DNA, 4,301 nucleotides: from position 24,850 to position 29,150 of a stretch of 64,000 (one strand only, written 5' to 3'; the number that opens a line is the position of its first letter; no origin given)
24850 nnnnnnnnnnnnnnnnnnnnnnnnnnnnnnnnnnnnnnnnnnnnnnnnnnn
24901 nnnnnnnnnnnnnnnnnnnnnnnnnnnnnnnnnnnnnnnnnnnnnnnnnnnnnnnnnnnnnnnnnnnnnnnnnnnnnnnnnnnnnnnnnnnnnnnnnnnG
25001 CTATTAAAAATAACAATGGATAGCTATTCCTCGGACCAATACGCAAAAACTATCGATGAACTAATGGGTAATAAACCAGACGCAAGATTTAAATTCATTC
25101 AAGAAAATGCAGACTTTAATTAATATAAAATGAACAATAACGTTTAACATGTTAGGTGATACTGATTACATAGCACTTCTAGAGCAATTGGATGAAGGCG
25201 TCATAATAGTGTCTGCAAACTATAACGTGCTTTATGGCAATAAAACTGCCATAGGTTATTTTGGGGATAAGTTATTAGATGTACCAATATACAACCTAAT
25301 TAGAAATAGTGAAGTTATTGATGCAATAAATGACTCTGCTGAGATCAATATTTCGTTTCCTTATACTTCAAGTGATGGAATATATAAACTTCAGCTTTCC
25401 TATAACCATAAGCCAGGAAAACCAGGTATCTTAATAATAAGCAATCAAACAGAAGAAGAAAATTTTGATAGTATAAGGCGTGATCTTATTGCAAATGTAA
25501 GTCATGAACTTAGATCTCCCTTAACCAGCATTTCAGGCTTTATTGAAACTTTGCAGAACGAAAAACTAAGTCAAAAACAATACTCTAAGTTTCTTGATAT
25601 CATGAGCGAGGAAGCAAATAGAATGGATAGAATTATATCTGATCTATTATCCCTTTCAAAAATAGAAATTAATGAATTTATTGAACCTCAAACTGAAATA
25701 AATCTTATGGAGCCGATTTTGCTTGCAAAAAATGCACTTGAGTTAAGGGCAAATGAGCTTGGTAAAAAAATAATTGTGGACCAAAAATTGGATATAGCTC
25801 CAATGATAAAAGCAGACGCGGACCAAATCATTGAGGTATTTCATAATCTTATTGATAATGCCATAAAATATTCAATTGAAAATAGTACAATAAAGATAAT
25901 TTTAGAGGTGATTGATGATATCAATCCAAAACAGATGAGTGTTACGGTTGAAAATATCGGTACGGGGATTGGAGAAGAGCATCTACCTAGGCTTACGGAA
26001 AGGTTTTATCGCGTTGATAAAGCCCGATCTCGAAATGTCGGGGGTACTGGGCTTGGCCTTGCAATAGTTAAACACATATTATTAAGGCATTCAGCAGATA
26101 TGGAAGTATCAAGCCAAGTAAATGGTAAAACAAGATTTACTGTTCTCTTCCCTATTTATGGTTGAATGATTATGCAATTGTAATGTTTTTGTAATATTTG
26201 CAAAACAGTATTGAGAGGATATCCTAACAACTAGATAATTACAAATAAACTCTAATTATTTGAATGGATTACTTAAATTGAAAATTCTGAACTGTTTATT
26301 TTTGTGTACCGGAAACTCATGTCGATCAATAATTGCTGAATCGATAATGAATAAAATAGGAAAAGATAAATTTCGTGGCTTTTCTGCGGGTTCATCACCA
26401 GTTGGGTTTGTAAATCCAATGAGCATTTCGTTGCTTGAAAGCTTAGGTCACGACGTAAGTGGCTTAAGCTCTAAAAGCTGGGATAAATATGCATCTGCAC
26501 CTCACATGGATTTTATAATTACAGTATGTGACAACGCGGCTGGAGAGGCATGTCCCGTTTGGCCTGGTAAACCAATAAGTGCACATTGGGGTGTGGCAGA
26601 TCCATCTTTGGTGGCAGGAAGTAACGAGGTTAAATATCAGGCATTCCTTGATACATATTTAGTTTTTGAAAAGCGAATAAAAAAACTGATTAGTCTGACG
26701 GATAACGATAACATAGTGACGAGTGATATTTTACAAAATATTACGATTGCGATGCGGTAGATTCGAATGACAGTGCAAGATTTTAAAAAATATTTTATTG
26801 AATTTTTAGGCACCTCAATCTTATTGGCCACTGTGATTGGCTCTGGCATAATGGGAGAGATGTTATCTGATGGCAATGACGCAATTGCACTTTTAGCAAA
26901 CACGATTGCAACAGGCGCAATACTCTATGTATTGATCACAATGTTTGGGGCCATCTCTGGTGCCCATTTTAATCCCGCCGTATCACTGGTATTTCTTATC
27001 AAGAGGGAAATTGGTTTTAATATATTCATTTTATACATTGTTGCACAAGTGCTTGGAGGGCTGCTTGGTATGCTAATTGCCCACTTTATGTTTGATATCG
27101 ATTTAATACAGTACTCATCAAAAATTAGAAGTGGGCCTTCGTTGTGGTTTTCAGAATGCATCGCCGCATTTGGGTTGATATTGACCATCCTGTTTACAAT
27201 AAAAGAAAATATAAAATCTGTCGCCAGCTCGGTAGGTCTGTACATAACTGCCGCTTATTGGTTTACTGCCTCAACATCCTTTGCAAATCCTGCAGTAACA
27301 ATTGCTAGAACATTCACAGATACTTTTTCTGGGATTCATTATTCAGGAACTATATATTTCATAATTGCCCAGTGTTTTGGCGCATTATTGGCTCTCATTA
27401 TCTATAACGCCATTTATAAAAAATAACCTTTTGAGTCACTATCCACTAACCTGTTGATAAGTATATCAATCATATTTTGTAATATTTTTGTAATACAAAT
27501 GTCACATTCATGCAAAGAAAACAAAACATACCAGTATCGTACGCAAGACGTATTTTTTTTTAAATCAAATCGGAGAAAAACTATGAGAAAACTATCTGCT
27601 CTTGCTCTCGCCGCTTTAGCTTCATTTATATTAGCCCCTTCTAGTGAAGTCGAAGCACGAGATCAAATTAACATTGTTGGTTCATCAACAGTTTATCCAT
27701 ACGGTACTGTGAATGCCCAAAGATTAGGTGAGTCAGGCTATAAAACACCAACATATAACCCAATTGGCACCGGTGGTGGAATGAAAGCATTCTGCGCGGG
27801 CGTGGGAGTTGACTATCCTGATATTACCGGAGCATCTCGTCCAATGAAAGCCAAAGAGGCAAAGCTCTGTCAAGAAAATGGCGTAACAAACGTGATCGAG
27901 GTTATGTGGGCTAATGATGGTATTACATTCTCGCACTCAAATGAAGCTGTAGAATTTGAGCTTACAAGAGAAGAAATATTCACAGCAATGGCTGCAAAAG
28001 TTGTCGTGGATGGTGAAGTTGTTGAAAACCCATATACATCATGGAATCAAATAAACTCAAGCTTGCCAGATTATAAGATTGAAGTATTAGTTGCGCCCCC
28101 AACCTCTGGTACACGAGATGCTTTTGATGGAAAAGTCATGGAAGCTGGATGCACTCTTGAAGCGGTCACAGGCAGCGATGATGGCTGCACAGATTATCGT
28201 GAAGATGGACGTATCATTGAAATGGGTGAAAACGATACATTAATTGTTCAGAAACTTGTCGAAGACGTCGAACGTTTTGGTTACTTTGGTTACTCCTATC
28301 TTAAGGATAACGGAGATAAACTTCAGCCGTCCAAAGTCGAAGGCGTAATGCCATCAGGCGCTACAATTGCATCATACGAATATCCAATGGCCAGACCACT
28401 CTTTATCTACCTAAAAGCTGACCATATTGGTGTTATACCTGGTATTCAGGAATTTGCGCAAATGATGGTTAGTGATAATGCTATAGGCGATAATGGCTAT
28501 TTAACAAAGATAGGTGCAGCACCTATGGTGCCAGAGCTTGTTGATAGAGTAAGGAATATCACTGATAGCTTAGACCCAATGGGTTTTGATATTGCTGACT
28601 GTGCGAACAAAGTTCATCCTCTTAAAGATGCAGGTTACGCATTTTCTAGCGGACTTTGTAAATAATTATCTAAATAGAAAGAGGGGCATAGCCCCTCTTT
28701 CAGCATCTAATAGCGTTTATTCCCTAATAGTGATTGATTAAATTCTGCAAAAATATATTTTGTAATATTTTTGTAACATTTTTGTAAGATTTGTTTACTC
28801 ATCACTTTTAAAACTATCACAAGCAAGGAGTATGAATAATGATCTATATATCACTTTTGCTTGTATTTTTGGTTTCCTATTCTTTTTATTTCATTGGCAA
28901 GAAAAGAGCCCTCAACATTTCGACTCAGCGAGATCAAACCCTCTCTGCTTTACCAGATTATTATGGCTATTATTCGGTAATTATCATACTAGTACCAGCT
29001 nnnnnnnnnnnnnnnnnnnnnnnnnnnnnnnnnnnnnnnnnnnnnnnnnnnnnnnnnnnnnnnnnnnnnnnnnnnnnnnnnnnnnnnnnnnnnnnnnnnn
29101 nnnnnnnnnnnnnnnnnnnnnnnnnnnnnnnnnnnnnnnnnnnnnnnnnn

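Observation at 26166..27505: Arsenate-detox pair (arsC + MIP channel) inserted into the pst/pho locus and apparently under Pho-box rather than ArsR control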

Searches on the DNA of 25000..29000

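Call 55: search_rna_families(source=window, start=25000, end=29000, threshold=evalue, max_evalue=1)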
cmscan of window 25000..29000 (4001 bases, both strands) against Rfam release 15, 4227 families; matches with E-value up to 1: 0.
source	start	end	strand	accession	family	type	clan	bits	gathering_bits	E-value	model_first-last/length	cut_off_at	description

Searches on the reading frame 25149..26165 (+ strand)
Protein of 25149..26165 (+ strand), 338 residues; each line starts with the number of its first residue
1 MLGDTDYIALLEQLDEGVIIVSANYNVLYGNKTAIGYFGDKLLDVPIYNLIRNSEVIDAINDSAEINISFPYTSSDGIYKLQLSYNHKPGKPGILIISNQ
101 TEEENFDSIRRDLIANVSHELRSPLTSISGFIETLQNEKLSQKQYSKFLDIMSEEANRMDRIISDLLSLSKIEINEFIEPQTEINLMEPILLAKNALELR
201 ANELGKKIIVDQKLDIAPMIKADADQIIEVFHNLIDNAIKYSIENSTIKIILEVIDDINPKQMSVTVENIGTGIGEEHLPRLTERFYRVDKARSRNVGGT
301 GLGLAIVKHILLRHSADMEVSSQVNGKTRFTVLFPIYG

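Call 3: search_protein_families(library=ncbifam, proteins=[window:25149-26165:+])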
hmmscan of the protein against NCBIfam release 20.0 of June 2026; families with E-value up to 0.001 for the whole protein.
window:25149-26165:+ (338 aa): 78 families (the best 25 are shown)
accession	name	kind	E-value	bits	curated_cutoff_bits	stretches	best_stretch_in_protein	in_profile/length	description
TIGR02966.1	phoR_proteo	equivalog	1.5e-81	274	334.2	1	9-334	10-333/333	phosphate regulon sensor histidine kinase PhoR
NF046044.1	PnpS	equivalog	7.2e-74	249.1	400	1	8-335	58-390/390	two-component system histidine kinase PnpS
NF033092.0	HK_WalK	equivalog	3.9e-61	207.4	725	1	10-335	263-593/594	cell wall metabolism sensor histidine kinase WalK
NF008235.0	PRK11006.1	equivalog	5.1e-57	193.7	390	1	12-335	105-422/431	phosphate regulon sensor histidine kinase PhoR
NF033093.1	HK_VicK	exception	7.2e-46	156.7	680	1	95-335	194-434/448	cell wall metabolism sensor histidine kinase VicK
NF053855.1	HisKinPhoRBctds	equivalog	1.7e-45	155.5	500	1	97-330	348-577/583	two-component system sensor histidine kinase PhoR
NF033091.0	HK_VanS_ACDEFG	equivalog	8.7e-45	153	400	1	102-335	66-293/293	vancomycin resistance histidine kinase VanS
TIGR01386.1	cztS_silS_copS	subfamily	4.9e-42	144.5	292.55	1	115-335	246-457/457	heavy metal sensor histidine kinase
NF041735.1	hist_kin_RppB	equivalog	4.9e-42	144.2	400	1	113-335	219-438/438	two-component system sensor histidine kinase RppB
NF045911.1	TCSHisKinNblS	equivalog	3.4e-38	131.4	1000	1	85-330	362-614/621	two-component system sensor histidine kinase NblS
NF008312.0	PRK11100.1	equivalog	1.1e-37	130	356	1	113-327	259-465/477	two-component system sensor histidine kinase CreC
NF041210.1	his_kin_PieS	equivalog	9e-37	127.1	850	1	98-337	238-471/474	two component system sensor histidine kinase PieS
NF007345.0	PRK09835.1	subfamily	1.5e-36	126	423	1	112-335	264-479/482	Cu(+)/Ag(+) sensor histidine kinase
NF012163.2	BaeS_SmeS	equivalog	4.9e-35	121.3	500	1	106-333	236-455/457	sensor histidine kinase efflux regulator BaeS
NF041947.1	LuxQ_Vibrio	equivalog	1.7e-34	118.8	1200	1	101-336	463-696/843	quorum-sensing autoinducer 2 sensor kinase/phosphatase LuxQ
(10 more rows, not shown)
